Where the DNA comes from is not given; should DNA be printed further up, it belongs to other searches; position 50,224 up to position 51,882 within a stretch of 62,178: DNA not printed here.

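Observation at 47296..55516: Candidate new B12-dependent carbon-skeleton rearrangement pathway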

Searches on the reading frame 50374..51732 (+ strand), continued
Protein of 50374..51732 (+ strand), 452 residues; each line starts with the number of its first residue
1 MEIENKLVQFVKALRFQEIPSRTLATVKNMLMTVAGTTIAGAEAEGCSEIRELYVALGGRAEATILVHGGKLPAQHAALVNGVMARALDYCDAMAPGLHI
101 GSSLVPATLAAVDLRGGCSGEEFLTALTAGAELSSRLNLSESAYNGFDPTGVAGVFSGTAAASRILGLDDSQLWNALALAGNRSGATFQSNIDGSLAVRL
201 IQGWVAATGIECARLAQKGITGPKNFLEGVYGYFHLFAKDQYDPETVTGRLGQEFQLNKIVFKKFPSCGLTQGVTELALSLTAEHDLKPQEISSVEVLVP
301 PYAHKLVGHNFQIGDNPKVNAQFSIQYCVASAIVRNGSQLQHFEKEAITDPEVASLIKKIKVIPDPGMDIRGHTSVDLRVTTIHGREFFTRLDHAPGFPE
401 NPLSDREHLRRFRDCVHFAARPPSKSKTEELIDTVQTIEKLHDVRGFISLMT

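Call 37: search_protein_families(library=ncbifam, proteins=[L025:6389-7858:+, L025:8302-9741:+, L025:7848-8270:+, L022:11377-12792:+, L010:3984-5600:+, L015:7616-8374:+, L012:5230-6846:+, L012:12153-13289:+], max_evalue=0.00001)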
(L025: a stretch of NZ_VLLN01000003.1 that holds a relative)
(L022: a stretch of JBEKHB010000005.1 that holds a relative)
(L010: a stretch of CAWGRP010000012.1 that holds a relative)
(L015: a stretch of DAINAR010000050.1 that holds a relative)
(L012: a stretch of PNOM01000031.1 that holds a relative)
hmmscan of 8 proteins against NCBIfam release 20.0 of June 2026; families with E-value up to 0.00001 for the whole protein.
L025:6389-7858:+ (489 aa): 1 family
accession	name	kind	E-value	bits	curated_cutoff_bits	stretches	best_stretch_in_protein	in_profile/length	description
TIGR01503.1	MthylAspMut_E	equivalog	1.7e-98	330.3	390.1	1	5-478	1-470/480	methylaspartate mutase subunit E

L025:8302-9741:+ (479 aa): 3 families
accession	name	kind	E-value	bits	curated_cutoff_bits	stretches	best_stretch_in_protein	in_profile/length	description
NF040745.1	accessory_GlmL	equivalog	1.1e-164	548.6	475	1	10-473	1-458/459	methylaspartate mutase accessory protein GlmL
TIGR01319.1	glmL_fam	subfamily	1e-125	420.2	204.05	1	13-472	1-455/456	GlmL family protein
NF040744.1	ornith_Or-4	equivalog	2e-102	343.1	600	1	10-472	3-447/448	GlmL-related ornithine degradation protein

L025:7848-8270:+ (140 aa): 10 families
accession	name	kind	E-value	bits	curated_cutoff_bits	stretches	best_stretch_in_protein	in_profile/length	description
NF002612.0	PRK02261.1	equivalog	4.9e-47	159.1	110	1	1-138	1-135/148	methylaspartate mutase subunit S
TIGR01501.1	MthylAspMutase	equivalog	6.6e-46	155.4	135.8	1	4-137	2-132/134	methylaspartate mutase subunit S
NF040743.1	ornith_mutase_E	equivalog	9.1e-11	40.4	800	1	5-94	597-694/730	D-ornithine 4,5-aminomutase subunit OraE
TIGR00640.1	acid_CoA_mut_C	subfamily_domain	3.2e-09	36.9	57.45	1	5-95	4-94/132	methylmalonyl-CoA mutase C-terminal domain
TIGR02370.1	pyl_corrinoid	subfamily_domain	5.4e-09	35.7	215.3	1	5-93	86-175/197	methyltransferase cognate corrinoid protein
NF041607.1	dimeth_corrin_MtbC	equivalog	7e-08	32.2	350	1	4-92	83-172/203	dimethylamine corrinoid protein MtbC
NF047996.1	corrin_MtgC_2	exception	1.2e-07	31.5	370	1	5-94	91-182/212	glycine betaine-specific corrinoid protein MtgC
NF052385.1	Lys_5_6_beta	equivalog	3.4e-06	26.9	280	0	9-92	107-203/241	lysine 5,6-aminomutase subunit beta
NF006944.0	PRK09426.1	equivalog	4.6e-06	24.8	876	1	5-95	591-681/721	methylmalonyl-CoA mutase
NF047995.1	corrinoid_MtgC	exception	6.8e-06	25.7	310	1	5-74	94-163/215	glycine betaine-specific corrinoid protein MtgC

L022:11377-12792:+ (471 aa): 57 families (the best 25 are shown)
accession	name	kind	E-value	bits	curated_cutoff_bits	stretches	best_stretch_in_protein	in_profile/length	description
TIGR01813.1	flavo_cyto_c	subfamily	1.7e-119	399.5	285.45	1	16-464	1-443/444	flavocytochrome c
NF005064.0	PRK06481.1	equivalog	9.7e-84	281.9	542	1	8-468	55-500/506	flavocytochrome c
NF005510.0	PRK07121.1-3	subfamily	1.7e-54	185.4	481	2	134-470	169-489/492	FAD-binding protein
NF009478.0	PRK12844.1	equivalog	7.2e-52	176.4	789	2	140-470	205-551/559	3-ketosteroid-delta-1-dehydrogenase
NF006130.0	PRK08274.1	equivalog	6.3e-49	167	369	1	13-469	4-460/467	FAD-dependent tricarballylate dehydrogenase TcuA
NF009477.0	PRK12843.1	equivalog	7.8e-49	166.6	758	2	156-468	232-569/578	FAD-dependent oxidoreductase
NF005509.0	PRK07121.1-2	subfamily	1.4e-44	152.6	630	2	146-471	203-525/527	FAD-binding protein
NF053717.1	VnlPnlRedVprA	equivalog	2.8e-44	151.7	600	2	13-331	5-320/481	vinyl phenol reductase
NF004789.0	PRK06134.1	subfamily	3.7e-43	148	747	2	119-470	188-570/581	FAD-dependent oxidoreductase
NF005512.0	PRK07121.1-5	subfamily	6.5e-43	147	812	2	136-468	173-487/489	FAD-binding protein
NF005511.0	PRK07121.1-4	equivalog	2.1e-42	145.3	466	2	189-469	260-541/553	FAD-binding protein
TIGR00551.1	nadB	equivalog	9.3e-41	140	452.75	2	14-305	2-277/489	L-aspartate oxidase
NF009473.0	PRK12835.1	subfamily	2.7e-39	135.1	837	2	151-468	219-567/585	FAD-binding protein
NF004900.0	PRK06263.1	equivalog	6.1e-39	134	718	2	404-468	343-401/546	fumarate reductase (CoM/CoB) subunit TfrA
NF005882.1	PRK07843.1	equivalog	6.2e-39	133.8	788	2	132-465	189-545/547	3-oxosteroid 1-dehydrogenase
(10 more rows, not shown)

L010:3984-5600:+ (538 aa): 39 families (the best 25 are shown)
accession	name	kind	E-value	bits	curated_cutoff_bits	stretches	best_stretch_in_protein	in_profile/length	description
NF004900.0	PRK06263.1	equivalog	1.4e-88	297.8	718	1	3-520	5-538/546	fumarate reductase (CoM/CoB) subunit TfrA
TIGR00551.1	nadB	equivalog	1.4e-66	225.2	452.75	1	6-503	3-489/489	L-aspartate oxidase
NF005701.0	PRK07512.1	equivalog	3.3e-66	223.7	528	1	3-523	7-502/516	L-aspartate oxidase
TIGR01812.1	sdhA_frdA_Gneg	subfamily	1.8e-65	221.5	567.3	1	8-525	2-551/568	succinate dehydrogenase or fumarate reductase, flavoprotein subunit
NF004724.0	PRK06069.1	subfamily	7e-64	216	826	1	1-516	1-551/577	succinate dehydrogenase/fumarate reductase flavoprotein subunit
NF005867.0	PRK07804.1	equivalog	5.6e-60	203.1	639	1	5-527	18-540/548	L-aspartate oxidase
NF005866.0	PRK07803.1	equivalog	6.7e-60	202.9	819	3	318-530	378-596/631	fumarate reductase/succinate dehydrogenase flavoprotein subunit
NF005978.0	PRK08071.1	equivalog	9e-60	202.5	621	1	5-519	3-504/514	L-aspartate oxidase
NF005636.0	PRK07395.1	subfamily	2e-56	191.4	723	1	5-507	12-539/560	L-aspartate oxidase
NF006686.0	PRK09231.1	equivalog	3.5e-55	187.6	854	1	1-522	1-559/598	fumarate reductase (quinol) flavoprotein subunit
NF004613.0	PRK05945.1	equivalog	4.1e-53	180.8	824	1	4-514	2-547/575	succinate dehydrogenase/fumarate reductase flavoprotein subunit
TIGR01176.1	fum_red_Fp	equivalog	4.9e-51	174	932.7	1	3-527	1-562/580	fumarate reductase (quinol) flavoprotein subunit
NF006567.0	PRK09077.1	equivalog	1e-46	159.3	629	1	4-509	7-525/537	L-aspartate oxidase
NF042982.1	MFR_Fp_SdhA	equivalog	1.9e-46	158.7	1100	1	6-526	48-597/612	8-methylmenaquinol:fumarate reductase flavoprotein subunit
NF005037.0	PRK06452.1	equivalog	2.8e-46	158.2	862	1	1-519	1-543/566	succinate dehydrogenase flavoprotein subunit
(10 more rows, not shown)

L015:7616-8374:+ (252 aa): 73 families (the best 25 are shown)
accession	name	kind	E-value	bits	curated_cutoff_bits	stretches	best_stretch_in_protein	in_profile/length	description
NF051848.1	EnCoAHydtEchA19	equivalog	2.7e-58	197.6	400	1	13-252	7-258/258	enoyl-CoA hydratase EchA19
NF004475.0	PRK05809.1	subfamily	7e-56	189.6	394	1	5-252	3-260/260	short-chain-enoyl-CoA hydratase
NF006008.0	PRK08139.1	equivalog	1.4e-50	172.3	313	1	9-251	14-265/266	enoyl-CoA hydratase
NF005802.0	PRK07657.1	equivalog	1.9e-50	171.8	363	1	9-251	6-259/260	enoyl-CoA hydratase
NF006100.0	PRK08252.1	subfamily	5.5e-50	170.3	282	1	7-252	4-254/254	crotonase/enoyl-CoA hydratase family protein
NF004857.0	PRK06210.1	equivalog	8.4e-50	169.7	341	1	6-251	8-274/275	enoyl-CoA hydratase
NF004840.0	PRK06190.1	equivalog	1.1e-49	169.5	253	1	9-214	7-216/260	enoyl-CoA hydratase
NF006007.0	PRK08138.1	subfamily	1.1e-49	169.2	355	1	13-252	15-261/261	enoyl-CoA hydratase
NF006109.0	PRK08260.1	subfamily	1.2e-49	169.1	320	1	5-251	3-277/296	enoyl-CoA hydratase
NF004517.0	PRK05862.1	equivalog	1.1e-48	166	396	1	5-251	3-256/257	enoyl-CoA hydratase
NF004634.0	PRK05980.1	equivalog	1.1e-47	162.7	375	1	6-251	3-262/263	crotonase/enoyl-CoA hydratase family protein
NF005073.0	PRK06495.1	subfamily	4.1e-47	160.6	296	1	5-252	3-257/257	enoyl-CoA hydratase/isomerase family protein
NF007239.0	PRK09674.1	equivalog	5.7e-47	160.3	371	1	13-252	11-257/257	2,3-dehydroadipyl-CoA hydratase PaaF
NF005803.0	PRK07658.1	equivalog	5.8e-47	160.2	313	1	7-252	3-257/257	enoyl-CoA hydratase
TIGR02280.1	PaaB1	equivalog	2.6e-46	158.2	345.15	1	10-252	3-256/256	2-(1,2-epoxy-1,2-dihydrophenyl)acetyl-CoA isomerase PaaG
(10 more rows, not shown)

L012:5230-6846:+ (538 aa): 4 families
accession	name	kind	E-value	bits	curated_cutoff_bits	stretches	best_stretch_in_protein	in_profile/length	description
TIGR00641.1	acid_CoA_mut_N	subfamily_domain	6.2e-106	354.7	303.8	1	4-528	2-525/528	methylmalonyl-CoA mutase N-terminal domain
NF006944.0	PRK09426.1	equivalog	2.2e-83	280.5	876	1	4-529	36-555/721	methylmalonyl-CoA mutase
TIGR00642.1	mmCoA_mut_beta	equivalog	1.4e-46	159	617.25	1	118-439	132-450/620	methylmalonyl-CoA mutase small subunit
NF045497.1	IsobCoAmut_IcmF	equivalog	1.8e-27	95.6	1500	1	183-517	731-1064/1076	fused isobutyryl-CoA mutase/GTPase IcmF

L012:12153-13289:+ (378 aa): 2 families
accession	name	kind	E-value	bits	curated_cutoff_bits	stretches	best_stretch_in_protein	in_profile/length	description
NF037995.1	TRAP_S1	subfamily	6.9e-32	110.8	50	1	84-340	13-271/271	TRAP transporter substrate-binding protein DctP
TIGR00787.1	dctP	subfamily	3.4e-30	105.3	175.05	1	88-325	16-256/257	DctP family TRAP transporter solute-binding subunit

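Call 49: search_solved_structures(query=L025:6389-7858:+, show_alignments=1)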
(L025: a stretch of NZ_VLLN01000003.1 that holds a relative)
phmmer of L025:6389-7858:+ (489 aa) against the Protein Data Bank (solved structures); distinct sequences matched with E-value up to 0.001: 2.
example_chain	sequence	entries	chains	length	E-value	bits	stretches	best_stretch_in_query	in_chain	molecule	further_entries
1cb7_B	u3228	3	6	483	1.1e-86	294.5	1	4-478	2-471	PROTEIN (GLUTAMATE MUTASE) | GLUTAMATE MUTASE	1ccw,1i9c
6h9e_B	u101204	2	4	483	1e-85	291.3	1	4-478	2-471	Glutamate mutase epsilon subunit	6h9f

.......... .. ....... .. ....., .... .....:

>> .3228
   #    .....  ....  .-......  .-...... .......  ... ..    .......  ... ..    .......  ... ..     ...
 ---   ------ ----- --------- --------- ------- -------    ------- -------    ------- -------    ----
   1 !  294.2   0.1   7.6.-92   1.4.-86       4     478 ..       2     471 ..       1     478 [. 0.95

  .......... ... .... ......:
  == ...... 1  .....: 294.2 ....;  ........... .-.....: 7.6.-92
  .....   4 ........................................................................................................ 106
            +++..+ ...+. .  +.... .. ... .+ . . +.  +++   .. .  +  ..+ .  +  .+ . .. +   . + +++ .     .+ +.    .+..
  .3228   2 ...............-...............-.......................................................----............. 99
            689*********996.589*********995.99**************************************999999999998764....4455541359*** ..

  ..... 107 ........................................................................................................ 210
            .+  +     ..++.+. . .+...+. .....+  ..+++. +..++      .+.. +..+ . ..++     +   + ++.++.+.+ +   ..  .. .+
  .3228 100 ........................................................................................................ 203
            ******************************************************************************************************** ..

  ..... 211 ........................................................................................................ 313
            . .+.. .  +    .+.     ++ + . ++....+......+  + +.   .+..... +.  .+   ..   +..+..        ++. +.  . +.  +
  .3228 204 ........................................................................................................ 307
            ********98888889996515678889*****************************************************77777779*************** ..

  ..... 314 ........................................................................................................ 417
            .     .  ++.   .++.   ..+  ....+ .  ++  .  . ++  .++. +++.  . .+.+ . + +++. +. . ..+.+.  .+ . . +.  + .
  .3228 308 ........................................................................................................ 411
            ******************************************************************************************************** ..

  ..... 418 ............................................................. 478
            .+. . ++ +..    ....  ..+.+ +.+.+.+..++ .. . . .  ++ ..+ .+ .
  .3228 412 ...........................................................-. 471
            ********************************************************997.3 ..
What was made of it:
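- The Glm-like partner enzyme has lost Arg149, Glu171 and Tyr181 of glutamate mutase (call 49), so it is also a new specificity.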

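Call 51: search_protein_families(library=pfam, proteins=[L050:2582-3460:+, L050:7316-8647:+, L050:9463-10650:+, L068:7013-7333:+, L068:9564-9899:+, L064:13487-13792:+, L064:16171-16551:+, L009:14169-14564:+, L009:17236-17808:+, L009:18472-19593:+], max_evalue=0.01)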
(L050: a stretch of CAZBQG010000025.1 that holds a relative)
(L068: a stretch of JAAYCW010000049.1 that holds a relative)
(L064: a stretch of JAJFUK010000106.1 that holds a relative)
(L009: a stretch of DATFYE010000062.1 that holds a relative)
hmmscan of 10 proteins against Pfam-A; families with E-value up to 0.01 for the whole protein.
L050:2582-3460:+ (292 aa): 2 families
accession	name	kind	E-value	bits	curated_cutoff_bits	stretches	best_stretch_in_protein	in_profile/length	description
PF00941.27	FAD_binding_5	-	3.4e-47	160.8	27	1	5-175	2-169/170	FAD binding domain in molybdopterin dehydrogenase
PF03450.22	CO_deh_flav_C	-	1.2e-21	77.2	25.5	1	190-282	9-101/102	CO dehydrogenase flavoprotein C-terminal domain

L050:7316-8647:+ (443 aa): 2 families
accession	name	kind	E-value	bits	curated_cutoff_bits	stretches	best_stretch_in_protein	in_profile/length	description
PF00291.31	PALP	-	6.9e-62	209.9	35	1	18-298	3-295/295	Pyridoxal-phosphate dependent enzyme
PF00581.25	Rhodanese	-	1.3e-14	54.9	22.2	1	347-434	5-100/102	Rhodanese-like domain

L050:9463-10650:+ (395 aa): 1 family
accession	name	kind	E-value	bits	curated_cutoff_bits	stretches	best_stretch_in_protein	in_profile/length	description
PF04909.20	Amidohydro_2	-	2.7e-28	100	26.4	1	135-394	51-289/289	Amidohydrolase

L068:7013-7333:+ (106 aa): 0 families

L068:9564-9899:+ (111 aa): 6 families
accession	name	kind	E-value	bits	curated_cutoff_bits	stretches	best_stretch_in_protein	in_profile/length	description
PF12797.12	Fer4_2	-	9.6e-05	22.6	24.5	1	9-26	4-21/22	4Fe-4S binding domain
PF00037.32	Fer4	-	0.00014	22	21.1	1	10-25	3-18/24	4Fe-4S binding domain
PF12800.12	Fer4_4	-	0.0013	19.4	24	1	13-26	2-15/17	4Fe-4S binding domain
PF12837.12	Fer4_6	-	0.0021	18.3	25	1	13-26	7-20/24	4Fe-4S binding domain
PF13187.11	Fer4_9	-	0.0031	17.9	27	1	14-86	1-51/52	4Fe-4S dicluster domain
PF13247.11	Fer4_11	-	0.0054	17.4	26.2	0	62-91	70-99/100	4Fe-4S dicluster domain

L064:13487-13792:+ (101 aa): 0 families

L064:16171-16551:+ (126 aa): 0 families

L009:14169-14564:+ (131 aa): 4 families
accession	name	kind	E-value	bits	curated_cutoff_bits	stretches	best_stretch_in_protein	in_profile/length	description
PF01381.28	HTH_3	-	1.1e-05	25.8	23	1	8-42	3-36/55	Helix-turn-helix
PF12844.13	HTH_19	-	0.00022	21.5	30.2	1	8-47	6-42/64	Helix-turn-helix domain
PF13560.12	HTH_31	-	0.0004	21.1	27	1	8-42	8-42/64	Helix-turn-helix domain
PF15731.11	MqsA_antitoxin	-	0.01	16.4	30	0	2-43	70-111/131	Antitoxin component of bacterial toxin-antitoxin system, MqsA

L009:17236-17808:+ (190 aa): 1 family
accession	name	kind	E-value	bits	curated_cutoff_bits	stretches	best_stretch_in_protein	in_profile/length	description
PF10864.13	DUF2663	-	0.0069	17.2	25.2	0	8-59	4-55/127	Protein of unknown function (DUF2663)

L009:18472-19593:+ (373 aa): 1 family
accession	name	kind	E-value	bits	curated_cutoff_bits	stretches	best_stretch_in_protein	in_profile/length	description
PF04909.20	Amidohydro_2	-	2.7e-39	136.1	26.4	1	98-370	21-287/289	Amidohydrolase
